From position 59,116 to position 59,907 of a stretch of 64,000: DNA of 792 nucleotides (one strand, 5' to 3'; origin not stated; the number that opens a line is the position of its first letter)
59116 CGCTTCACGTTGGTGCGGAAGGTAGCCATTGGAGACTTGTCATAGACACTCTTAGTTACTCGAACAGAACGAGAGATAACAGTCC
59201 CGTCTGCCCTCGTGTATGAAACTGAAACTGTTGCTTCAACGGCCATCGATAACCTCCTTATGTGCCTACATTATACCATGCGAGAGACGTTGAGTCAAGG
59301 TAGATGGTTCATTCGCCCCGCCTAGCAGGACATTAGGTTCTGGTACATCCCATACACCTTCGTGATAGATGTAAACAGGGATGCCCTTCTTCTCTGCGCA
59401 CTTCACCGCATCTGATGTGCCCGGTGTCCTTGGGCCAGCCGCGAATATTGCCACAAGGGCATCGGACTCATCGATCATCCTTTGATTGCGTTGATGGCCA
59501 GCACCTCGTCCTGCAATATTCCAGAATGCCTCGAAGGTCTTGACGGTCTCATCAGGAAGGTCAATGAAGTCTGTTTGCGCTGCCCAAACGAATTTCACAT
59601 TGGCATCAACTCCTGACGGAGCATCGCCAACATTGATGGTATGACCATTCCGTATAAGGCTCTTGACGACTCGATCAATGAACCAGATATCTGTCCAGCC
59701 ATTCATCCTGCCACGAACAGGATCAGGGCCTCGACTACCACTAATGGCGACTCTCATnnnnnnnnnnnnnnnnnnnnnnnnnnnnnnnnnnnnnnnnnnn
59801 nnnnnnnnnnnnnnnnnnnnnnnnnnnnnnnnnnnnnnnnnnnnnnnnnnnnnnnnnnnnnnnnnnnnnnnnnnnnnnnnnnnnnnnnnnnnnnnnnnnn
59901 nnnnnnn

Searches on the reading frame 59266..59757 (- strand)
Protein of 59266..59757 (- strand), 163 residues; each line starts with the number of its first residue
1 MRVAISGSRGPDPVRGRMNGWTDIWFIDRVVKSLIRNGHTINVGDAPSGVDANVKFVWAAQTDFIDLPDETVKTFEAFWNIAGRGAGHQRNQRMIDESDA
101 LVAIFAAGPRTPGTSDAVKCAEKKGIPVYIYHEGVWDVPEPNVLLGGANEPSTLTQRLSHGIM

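Call 3: search_protein_families(library=pfam, proteins=[window:59266-59757:-], max_evalue=0.01)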
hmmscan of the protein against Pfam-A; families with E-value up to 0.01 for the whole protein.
window:59266-59757:- (163 aa): 0 families

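Call 4: search_protein_families(library=phrogs, proteins=[window:59266-59757:-], max_evalue=0.01)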
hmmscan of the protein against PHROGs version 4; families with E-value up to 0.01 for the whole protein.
window:59266-59757:- (163 aa): 2 families
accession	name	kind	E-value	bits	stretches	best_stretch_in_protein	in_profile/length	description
phrog_289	-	other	1.8e-14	54.5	1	2-132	24-139/500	GTP-binding domain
phrog_16939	-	unknown function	0.00059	20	1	20-132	10-122/330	-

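Call 64: search_solved_structures(query=window:59266-59757:-, max_evalue=5, show_alignments=1)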
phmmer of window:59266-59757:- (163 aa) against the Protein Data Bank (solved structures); distinct sequences matched with E-value up to 5: 5.
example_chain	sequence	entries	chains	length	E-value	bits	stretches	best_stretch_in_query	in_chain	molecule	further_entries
4d49_A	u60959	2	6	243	0.07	16.1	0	67-104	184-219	ARMADILLO REPEAT PROTEIN ARM00027 | YIII(Dq.V1)4CPAF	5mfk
5d4n_A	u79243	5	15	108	0.26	14.3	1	66-110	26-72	Nitrogen regulatory protein P-II | Putative Nitrogen regulatory protein P-II GlnB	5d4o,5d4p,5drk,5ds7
5d4l_A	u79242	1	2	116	0.31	14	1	66-110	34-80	Nitrogen regulatory protein P-II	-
8rf9_A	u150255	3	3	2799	0.94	12.5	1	74-136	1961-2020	Cyclic beta 1-2 glucan synthetase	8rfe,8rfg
8rf0_A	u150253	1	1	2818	0.95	12.5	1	74-136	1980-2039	Cyclic beta-(1,2)-glucan synthase NdvB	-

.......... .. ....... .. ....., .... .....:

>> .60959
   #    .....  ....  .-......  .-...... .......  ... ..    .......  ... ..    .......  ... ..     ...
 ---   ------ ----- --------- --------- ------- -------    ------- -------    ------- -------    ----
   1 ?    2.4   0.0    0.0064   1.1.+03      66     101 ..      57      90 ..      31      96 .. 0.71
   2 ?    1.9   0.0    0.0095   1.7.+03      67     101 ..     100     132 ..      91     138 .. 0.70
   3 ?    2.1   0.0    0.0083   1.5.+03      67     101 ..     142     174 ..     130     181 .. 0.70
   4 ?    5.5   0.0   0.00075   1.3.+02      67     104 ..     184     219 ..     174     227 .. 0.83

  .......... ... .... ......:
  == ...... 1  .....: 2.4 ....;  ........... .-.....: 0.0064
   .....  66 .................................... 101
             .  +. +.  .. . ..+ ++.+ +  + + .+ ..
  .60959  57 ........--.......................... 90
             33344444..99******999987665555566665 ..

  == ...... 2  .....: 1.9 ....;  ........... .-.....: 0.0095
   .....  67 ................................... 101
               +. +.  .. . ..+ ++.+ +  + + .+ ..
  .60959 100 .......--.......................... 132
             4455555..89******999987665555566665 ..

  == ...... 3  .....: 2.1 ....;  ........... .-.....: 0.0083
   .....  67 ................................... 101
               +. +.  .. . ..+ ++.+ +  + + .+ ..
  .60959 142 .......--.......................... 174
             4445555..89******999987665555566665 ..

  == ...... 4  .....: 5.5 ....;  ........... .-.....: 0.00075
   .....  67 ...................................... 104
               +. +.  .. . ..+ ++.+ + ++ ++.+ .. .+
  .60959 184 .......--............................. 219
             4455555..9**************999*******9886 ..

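Call 65: search_protein_families(library=ncbifam, proteins=[window:59266-59757:-], max_evalue=0.1)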
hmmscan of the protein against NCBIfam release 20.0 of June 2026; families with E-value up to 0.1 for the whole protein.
window:59266-59757:- (163 aa): 0 families

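Call 67: search_protein_families(library=pfam, proteins=[window:59266-59757:-], max_evalue=10)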
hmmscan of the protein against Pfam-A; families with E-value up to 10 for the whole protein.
window:59266-59757:- (163 aa): 1 family
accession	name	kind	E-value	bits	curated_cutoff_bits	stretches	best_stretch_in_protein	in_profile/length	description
PF12694.12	cpYpsA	-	0.098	12.8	26.2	1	88-130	54-95/145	Circularly permutated YpsA SLOG family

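Call 102: search_protein_families(library=pfam, alignment_id=A6, max_evalue=0.01)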
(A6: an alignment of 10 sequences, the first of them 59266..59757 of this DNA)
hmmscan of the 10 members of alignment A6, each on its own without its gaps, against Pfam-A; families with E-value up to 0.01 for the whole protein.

A. member 1, window:59266-59757:- (163 aa): 0 families

B. families by the number of members that match (of 10 scanned): 1 family
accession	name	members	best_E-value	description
PF10686.14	YAcAr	8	6.4e-18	YspA, cpYpsA-related SLOG family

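Call 103: search_solved_structures(query=A6, max_evalue=1)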
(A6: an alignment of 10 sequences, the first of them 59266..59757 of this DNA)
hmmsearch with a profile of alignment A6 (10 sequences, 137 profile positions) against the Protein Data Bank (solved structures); distinct sequences matched with E-value up to 1: 18.
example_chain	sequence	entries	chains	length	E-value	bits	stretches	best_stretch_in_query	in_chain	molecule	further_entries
2ioy_A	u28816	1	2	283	0.022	18.1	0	89-132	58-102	Periplasmic sugar-binding protein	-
4ljr_A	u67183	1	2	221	0.039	17.4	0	3-48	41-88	DNA processing chain A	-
4ljk_A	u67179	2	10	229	0.043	17.2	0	3-48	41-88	DNA processing chain A (DprA)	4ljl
1dbp_A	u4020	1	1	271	0.05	17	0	86-131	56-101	D-RIBOSE-BINDING PROTEIN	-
5mll_A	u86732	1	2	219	0.056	16.8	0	3-48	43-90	DNA processing chain A (DprA)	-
2fn9_A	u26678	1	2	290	0.056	16.8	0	90-122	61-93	ribose ABC transporter, periplasmic ribose-binding protein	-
2fn8_A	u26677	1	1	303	0.066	16.6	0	90-122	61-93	ribose ABC transporter, periplasmic ribose-binding protein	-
1drk_A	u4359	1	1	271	0.069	16.5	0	86-131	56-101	D-RIBOSE-BINDING PROTEIN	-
1drj_A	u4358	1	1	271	0.071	16.5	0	86-131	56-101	D-RIBOSE-BINDING PROTEIN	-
1urp_A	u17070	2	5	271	0.074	16.5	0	86-131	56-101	D-RIBOSE-BINDING PROTEIN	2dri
1ba2_A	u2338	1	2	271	0.091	16.2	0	87-131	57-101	D-RIBOSE-BINDING PROTEIN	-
7qsq_A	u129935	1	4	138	0.25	14.7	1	90-122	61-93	Ribose ABC transporter, periplasmic ribose-binding protein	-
7pu4_A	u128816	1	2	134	0.26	14.7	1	90-122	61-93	Ribose ABC transporter, periplasmic ribose-binding protein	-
2gx6_A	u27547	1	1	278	0.32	14.4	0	90-131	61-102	D-ribose-binding periplasmic protein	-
3uqz_A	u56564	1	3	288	0.33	14.3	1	3-51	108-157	DNA processing protein DprA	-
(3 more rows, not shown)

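Call 106: search_protein_families(library=padloc, proteins=[window:59266-59757:-], max_evalue=0.01)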
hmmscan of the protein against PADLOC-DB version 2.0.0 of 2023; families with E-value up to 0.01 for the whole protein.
window:59266-59757:- (163 aa): 0 families
